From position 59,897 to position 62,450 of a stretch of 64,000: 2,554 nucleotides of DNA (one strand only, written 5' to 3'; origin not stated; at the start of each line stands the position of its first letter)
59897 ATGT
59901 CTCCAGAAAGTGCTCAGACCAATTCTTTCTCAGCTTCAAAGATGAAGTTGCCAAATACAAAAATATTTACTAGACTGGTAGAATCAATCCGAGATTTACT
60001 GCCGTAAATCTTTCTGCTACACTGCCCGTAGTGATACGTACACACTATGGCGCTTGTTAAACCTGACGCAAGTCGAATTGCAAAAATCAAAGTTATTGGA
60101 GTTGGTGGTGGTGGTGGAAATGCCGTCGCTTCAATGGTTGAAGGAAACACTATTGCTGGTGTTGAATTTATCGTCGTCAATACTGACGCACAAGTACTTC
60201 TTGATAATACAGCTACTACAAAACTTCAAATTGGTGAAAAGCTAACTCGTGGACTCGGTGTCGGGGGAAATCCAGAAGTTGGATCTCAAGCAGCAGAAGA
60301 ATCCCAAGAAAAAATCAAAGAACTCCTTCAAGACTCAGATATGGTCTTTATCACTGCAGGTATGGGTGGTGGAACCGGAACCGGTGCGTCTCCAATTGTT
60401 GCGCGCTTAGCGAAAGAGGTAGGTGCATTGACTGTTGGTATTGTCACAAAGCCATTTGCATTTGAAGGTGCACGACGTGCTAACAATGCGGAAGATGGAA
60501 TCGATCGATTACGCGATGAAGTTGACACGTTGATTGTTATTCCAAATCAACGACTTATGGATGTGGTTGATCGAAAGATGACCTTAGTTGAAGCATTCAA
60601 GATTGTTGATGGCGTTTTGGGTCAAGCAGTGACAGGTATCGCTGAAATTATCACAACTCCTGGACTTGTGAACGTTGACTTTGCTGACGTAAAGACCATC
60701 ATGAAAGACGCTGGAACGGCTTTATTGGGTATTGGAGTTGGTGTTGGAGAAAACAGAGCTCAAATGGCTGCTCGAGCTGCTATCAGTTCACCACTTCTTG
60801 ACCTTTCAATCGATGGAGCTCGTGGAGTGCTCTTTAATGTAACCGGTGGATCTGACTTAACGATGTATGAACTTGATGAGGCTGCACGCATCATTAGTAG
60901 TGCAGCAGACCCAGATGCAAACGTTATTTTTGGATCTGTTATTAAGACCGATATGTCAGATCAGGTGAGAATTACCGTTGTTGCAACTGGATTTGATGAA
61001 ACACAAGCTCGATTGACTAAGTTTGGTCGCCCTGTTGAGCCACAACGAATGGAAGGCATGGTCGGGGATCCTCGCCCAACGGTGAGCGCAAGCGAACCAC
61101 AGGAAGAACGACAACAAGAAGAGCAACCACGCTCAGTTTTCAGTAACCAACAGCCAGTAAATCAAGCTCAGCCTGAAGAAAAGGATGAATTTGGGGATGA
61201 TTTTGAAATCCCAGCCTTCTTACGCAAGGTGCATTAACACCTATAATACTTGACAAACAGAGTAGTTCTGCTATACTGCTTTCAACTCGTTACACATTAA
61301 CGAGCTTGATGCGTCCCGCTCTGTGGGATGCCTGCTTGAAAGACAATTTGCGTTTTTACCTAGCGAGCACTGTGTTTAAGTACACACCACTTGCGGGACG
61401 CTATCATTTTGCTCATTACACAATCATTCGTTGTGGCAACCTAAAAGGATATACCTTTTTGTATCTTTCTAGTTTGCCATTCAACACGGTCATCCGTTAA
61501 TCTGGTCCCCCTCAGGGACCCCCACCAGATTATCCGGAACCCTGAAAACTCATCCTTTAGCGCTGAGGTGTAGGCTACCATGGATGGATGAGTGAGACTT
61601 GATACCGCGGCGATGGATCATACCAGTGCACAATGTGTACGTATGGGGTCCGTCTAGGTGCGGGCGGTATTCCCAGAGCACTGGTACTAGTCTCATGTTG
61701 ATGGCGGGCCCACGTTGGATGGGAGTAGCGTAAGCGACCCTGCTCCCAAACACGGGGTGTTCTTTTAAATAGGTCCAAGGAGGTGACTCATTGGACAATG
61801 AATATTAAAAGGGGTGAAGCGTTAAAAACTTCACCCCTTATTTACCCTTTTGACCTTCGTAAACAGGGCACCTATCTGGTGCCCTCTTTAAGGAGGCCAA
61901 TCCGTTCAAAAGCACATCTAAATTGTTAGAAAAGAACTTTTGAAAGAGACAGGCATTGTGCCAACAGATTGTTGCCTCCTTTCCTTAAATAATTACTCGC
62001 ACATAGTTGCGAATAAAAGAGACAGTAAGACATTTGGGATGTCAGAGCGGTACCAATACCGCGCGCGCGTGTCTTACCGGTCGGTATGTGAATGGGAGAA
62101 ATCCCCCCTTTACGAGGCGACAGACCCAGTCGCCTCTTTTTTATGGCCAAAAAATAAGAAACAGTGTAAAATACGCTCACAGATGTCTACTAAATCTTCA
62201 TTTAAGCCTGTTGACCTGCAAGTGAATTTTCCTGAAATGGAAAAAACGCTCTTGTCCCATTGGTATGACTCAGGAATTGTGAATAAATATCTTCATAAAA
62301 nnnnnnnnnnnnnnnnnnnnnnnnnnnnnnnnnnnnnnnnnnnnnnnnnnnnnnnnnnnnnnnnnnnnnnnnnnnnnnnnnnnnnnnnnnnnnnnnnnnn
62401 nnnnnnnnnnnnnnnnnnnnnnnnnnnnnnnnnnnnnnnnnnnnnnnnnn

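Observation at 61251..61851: Candidate ~560-nt structured ncRNA between ftsZ and ileS, with GC-rich core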

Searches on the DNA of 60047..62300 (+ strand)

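Call 4: search_rna_families(source=window, start=61100, end=62300, threshold=evalue, max_evalue=10, show_alignments=5)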
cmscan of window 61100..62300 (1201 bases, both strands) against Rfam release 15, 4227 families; matches with E-value up to 10: 6.
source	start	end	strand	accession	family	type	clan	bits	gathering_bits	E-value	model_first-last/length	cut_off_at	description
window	62054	62143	+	RF00368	sroB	Gene; sRNA;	-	23.9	44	2.3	1-83/83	no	sroB RNA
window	61806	61935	-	RF02728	HrrF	Gene; sRNA;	-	23.1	77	0.21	1-116/116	no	Haemophilus regulatory RNA responsive to iron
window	62089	62142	+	RF02451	ncr1241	Gene; sRNA;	-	18.8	60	2.9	1-63/63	no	Bacillus sRNA ncr1241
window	61771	61842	+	RF02728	HrrF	Gene; sRNA;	-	17.2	77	4.4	1-116/116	no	Haemophilus regulatory RNA responsive to iron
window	61862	61996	+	RF02527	SSRC38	Gene; sRNA;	-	15.5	80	7.2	1-166/166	no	Streptococcus sRNA SSRC38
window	61153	61172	+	RF01834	fiv_FSE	Cis-reg; frameshift_element;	-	13.4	53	7.2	1-35/35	no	ribosomal frameshift site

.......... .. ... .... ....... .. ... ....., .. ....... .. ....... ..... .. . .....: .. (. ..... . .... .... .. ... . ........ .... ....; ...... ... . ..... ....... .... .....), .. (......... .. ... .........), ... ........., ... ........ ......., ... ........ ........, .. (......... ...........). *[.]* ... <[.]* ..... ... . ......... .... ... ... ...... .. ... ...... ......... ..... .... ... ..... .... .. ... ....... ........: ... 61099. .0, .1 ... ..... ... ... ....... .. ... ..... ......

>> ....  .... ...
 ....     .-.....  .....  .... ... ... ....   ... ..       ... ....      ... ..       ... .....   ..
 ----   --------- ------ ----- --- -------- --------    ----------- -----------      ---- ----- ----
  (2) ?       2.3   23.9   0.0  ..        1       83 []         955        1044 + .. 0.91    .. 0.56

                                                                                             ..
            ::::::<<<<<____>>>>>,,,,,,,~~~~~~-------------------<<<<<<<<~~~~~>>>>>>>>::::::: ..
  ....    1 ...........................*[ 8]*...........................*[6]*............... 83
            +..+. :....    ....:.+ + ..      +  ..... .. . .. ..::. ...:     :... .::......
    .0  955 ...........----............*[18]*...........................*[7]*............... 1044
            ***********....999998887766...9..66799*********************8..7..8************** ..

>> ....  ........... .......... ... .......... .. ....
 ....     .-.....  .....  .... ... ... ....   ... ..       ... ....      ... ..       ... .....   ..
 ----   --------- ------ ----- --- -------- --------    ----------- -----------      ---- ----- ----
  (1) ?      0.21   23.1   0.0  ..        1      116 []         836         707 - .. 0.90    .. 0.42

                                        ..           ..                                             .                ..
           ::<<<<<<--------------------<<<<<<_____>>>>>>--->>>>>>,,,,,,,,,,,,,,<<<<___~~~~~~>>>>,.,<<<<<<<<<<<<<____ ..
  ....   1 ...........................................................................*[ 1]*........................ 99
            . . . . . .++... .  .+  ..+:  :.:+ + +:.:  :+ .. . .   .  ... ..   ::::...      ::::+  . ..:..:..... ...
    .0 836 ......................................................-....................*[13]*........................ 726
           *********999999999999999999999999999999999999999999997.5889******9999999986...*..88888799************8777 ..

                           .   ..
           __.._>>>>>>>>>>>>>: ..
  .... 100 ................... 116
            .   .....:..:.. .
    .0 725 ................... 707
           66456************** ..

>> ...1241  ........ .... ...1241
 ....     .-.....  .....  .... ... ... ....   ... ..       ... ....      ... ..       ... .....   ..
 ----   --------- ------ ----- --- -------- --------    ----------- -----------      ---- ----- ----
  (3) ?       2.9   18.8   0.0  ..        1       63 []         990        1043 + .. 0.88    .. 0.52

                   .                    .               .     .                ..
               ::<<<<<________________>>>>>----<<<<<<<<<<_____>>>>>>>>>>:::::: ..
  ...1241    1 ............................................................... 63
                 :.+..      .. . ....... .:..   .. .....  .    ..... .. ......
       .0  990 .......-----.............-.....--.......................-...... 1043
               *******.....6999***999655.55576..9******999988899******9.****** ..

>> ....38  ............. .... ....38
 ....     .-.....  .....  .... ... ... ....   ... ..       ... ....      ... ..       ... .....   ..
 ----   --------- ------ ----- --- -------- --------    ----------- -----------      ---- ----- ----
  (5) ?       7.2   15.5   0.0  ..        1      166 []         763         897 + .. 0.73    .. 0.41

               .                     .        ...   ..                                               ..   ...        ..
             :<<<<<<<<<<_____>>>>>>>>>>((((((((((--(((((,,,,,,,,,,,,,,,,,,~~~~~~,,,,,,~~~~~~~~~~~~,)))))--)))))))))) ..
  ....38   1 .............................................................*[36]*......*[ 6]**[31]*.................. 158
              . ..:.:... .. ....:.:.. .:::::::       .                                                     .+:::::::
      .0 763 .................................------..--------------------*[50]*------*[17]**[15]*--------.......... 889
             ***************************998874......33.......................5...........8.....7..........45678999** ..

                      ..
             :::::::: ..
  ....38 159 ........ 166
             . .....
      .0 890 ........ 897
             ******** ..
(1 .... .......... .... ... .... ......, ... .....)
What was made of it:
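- There is no T-box or riboswitch hit in Rfam up to E = 10 (call 4).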

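Call 32: search_rna_families(sources=[L086, L006, L007, L009, L008], threshold=evalue, max_evalue=1, show_alignments=3)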
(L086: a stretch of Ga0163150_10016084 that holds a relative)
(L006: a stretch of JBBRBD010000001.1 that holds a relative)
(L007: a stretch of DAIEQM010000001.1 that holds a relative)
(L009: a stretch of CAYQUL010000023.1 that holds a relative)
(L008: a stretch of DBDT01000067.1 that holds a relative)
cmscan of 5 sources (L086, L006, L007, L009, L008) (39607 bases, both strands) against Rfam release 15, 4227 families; matches with E-value up to 1: 0.
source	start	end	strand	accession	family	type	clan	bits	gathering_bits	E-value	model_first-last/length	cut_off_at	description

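Call 45: search_rna_families(sources=[L011, L015, L018, L025, L027, L034, L042, L055, L059, L060, L070, L092, L093, L114, L131, L133, L148], threshold=gathering)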
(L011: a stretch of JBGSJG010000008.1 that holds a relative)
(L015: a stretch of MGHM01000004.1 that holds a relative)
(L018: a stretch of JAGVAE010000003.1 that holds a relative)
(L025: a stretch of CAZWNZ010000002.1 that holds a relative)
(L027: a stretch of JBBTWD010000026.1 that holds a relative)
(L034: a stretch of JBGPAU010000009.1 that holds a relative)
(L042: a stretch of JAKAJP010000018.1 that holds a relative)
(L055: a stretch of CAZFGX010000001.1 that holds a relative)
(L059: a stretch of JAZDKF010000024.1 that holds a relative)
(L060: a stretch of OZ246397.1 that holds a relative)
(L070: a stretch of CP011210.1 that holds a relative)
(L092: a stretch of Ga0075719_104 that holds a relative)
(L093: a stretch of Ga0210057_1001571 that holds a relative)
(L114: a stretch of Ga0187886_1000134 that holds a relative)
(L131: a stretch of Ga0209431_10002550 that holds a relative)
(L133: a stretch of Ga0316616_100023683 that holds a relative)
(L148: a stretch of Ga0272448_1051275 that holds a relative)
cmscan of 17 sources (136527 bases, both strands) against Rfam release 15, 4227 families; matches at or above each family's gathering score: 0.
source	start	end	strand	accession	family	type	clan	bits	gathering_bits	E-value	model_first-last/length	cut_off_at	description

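Call 63: build_rna_model(alignment_id=A3)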
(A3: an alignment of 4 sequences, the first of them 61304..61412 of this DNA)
Model R1 built from alignment A3 (4 sequences, 116 columns); structure: RNAalifold consensus.
model positions 108; base pairs 31; branch points 1; effective number of sequences 1.48; information 0.59 bits per position. Calibrated on 0.2 Mb of random sequence (short: E-values are rough).
structure used (alignment columns):
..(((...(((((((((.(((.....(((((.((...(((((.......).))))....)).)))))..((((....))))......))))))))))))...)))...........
